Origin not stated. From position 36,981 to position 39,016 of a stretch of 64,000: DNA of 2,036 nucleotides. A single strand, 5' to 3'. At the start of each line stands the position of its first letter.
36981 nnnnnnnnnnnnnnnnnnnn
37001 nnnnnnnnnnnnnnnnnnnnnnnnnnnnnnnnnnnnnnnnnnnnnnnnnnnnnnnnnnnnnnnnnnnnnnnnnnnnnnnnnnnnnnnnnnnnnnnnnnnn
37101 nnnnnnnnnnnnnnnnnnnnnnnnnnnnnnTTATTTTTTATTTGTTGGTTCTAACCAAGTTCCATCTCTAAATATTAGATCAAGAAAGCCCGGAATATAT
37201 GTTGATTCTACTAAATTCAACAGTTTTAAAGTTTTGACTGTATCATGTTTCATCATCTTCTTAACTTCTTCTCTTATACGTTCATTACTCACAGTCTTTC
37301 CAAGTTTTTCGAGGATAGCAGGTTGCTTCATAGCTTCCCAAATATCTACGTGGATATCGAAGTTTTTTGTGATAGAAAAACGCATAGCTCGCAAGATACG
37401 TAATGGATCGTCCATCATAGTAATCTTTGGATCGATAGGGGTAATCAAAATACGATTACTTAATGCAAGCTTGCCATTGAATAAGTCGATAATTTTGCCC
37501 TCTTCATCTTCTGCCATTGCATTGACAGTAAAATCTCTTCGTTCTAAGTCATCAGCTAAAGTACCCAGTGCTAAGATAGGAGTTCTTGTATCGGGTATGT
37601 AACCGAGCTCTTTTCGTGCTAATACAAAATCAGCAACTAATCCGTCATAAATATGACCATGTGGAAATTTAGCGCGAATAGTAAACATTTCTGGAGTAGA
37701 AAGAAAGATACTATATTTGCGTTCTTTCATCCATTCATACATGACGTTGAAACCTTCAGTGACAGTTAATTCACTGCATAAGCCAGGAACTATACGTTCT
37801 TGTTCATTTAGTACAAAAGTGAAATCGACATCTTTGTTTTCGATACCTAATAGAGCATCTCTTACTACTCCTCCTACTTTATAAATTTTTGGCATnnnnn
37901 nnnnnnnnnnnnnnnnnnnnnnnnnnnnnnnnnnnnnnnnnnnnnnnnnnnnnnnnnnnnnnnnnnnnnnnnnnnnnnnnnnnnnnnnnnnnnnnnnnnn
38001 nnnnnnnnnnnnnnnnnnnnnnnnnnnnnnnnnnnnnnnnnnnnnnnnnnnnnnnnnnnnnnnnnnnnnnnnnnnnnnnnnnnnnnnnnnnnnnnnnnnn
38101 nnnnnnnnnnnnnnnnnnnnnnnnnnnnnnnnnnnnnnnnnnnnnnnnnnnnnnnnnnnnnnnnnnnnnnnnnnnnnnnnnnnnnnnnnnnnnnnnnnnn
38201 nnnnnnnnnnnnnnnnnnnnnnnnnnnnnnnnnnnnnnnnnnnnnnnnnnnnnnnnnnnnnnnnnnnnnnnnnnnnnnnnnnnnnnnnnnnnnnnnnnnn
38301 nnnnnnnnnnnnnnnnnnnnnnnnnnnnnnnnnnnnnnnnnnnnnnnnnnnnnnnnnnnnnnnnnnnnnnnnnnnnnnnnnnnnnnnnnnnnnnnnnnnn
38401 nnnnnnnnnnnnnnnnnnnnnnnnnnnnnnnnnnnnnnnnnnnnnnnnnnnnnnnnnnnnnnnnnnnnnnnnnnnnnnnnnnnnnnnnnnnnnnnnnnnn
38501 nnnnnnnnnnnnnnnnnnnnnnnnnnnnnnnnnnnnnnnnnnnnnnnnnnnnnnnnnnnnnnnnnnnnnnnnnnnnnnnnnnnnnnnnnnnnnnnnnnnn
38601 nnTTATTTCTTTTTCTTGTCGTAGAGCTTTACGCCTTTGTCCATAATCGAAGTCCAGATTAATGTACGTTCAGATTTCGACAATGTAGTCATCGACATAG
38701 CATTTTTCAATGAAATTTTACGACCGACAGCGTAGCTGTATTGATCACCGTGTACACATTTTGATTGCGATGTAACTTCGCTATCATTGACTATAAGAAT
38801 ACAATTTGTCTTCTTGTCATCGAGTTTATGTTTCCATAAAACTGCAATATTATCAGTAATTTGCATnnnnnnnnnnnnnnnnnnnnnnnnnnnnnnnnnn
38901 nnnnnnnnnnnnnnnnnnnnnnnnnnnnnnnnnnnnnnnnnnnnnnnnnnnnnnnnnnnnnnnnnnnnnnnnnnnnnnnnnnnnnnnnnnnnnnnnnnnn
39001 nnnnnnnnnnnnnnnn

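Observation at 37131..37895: Minimal class-II CCA/A-adding enzyme (head+neck only, 254 aa)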

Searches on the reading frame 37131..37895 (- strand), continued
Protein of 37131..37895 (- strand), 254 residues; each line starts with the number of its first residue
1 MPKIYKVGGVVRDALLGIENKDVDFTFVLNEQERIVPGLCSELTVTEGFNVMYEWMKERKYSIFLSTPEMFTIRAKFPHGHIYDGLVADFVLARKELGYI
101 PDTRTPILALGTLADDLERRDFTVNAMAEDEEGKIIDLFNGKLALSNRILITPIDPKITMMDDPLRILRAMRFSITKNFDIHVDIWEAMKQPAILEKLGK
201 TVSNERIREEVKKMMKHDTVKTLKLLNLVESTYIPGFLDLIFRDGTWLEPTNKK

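Call 82: find_related_loci(query=A1, collection=genome_contigs, flank=5000)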
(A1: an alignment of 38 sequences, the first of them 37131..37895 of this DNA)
Query A1 (254 aa) in genome_contigs; peptide patterns used: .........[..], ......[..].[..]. (x = any residue, [..] = any of these).
600 stretches matched a pattern (row limit reached: there are more); 587 encode a relative of the query (tblastn E <= 1e-3); the best 80 are kept; 80 distinct loci.
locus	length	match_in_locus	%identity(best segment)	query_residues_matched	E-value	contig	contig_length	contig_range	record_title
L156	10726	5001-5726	46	1-251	6e-65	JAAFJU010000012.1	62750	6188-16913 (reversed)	MAG: Synechococcales cyanobacterium bin31.maxbin.ball.101 WN_Cyanobacteriales_2_scaffold_192, whole genome shotgun seque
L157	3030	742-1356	38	5-215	6e-33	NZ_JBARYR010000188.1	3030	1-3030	MAG: Rubrivirga sp. isolate MFD12159_ilm_asm_bin22 k127_215088, whole genome shotgun sequence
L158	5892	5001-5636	38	3-242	1e-31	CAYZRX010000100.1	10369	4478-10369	MAG TPA_asm: uncultured Ignavibacteriaceae bacterium isolate SRP214966_co4_379 genome assembly, contig: NODE_7038_length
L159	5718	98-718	39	5-215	5e-31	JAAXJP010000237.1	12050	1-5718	MAG: Rubrivirga sp. isolate SW42617_bin_3 NODE_789_length_12050_cov_28.209671, whole genome shotgun sequence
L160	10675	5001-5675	37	3-248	2e-30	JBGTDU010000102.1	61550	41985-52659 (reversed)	MAG: Rubricoccaceae bacterium isolate JTS-RE150 k141_8645074, whole genome shotgun sequence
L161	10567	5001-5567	37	3-215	3e-30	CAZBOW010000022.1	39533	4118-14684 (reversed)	MAG TPA_asm: uncultured Hyphomicrobiales bacterium isolate SRP319275_co3_146 genome assembly, contig: NODE_1205_length_3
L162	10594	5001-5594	39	4-219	2e-30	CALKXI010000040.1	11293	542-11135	MAG: uncultured Chlorobiales bacterium isolate H1_Bin_METABAT__172_1_1 genome assembly, contig: c_000000062020, whole ge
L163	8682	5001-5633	36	3-242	2e-30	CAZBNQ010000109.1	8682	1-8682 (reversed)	MAG TPA_asm: uncultured Hyphomicrobiales bacterium isolate SRP216815_co1_235 genome assembly, contig: NODE_11327_length_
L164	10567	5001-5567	36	5-215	2e-29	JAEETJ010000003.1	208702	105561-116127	MAG: Bacteroidales bacterium isolate Tb.RUG.402 NODE_51_length_208702_cov_5.072199, whole genome shotgun sequence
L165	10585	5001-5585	39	4-216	2e-29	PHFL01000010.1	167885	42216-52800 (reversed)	MAG: Candidatus Thermochlorobacter aerophilum isolate OS 1113211796207, whole genome shotgun sequence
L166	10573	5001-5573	40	3-216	4e-29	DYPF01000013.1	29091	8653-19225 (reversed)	MAG TPA_asm: Chloroherpeton thalassium isolate SulCav_GS09_5_32_15 SulCav_GS09_5_2416_length_29091_cov_8_039158, whole g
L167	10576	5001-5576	38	5-216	2e-29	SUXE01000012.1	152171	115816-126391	MAG: Bacteroidales bacterium isolate SIG116 NODE_181_length_152171_cov_232.619288, whole genome shotgun sequence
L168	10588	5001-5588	38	3-215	3e-29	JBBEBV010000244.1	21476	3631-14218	MAG: Bacteroidota bacterium isolate LejiaF_55_30 Lejia_F_3563_length_21476_cov_19, whole genome shotgun sequence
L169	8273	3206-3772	38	5-216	7e-29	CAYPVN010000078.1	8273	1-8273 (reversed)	MAG TPA_asm: uncultured Chitinophagales bacterium isolate SRP119689_co1_59 genome assembly, contig: NODE_13778_length_82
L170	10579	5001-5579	36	3-215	5e-28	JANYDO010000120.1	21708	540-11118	MAG: Candidatus Kapaibacterium sp. isolate 336R_metabinner_7 336R_k141_1297568, whole genome shotgun sequence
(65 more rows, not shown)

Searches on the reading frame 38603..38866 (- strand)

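Call 3: search_protein_families(library=pfam, proteins=[window:38603-38866:-], max_evalue=0.1)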
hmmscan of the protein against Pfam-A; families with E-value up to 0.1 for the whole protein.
window:38603-38866:- (87 aa): 1 family
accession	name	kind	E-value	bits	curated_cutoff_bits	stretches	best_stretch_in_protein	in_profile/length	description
PF13876.11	Phage_gp49_66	-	0.00011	23.1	27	1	14-57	25-67/82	Phage protein (N4 Gp49/phage Sf6 gene 66) family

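Call 4: search_protein_families(library=phrogs, proteins=[window:38603-38866:-], max_evalue=0.01)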
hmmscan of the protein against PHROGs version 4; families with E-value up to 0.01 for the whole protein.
window:38603-38866:- (87 aa): 4 families
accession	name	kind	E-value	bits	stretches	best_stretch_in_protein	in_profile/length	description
phrog_3934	-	unknown function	4.3e-06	27.2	1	13-57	39-85/336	-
phrog_16684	-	unknown function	0.00051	21.1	1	14-57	16-60/78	-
phrog_9467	-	unknown function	0.0006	20.5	1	3-56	81-135/155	-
phrog_322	-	unknown function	0.0095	17.4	1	17-57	47-88/239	-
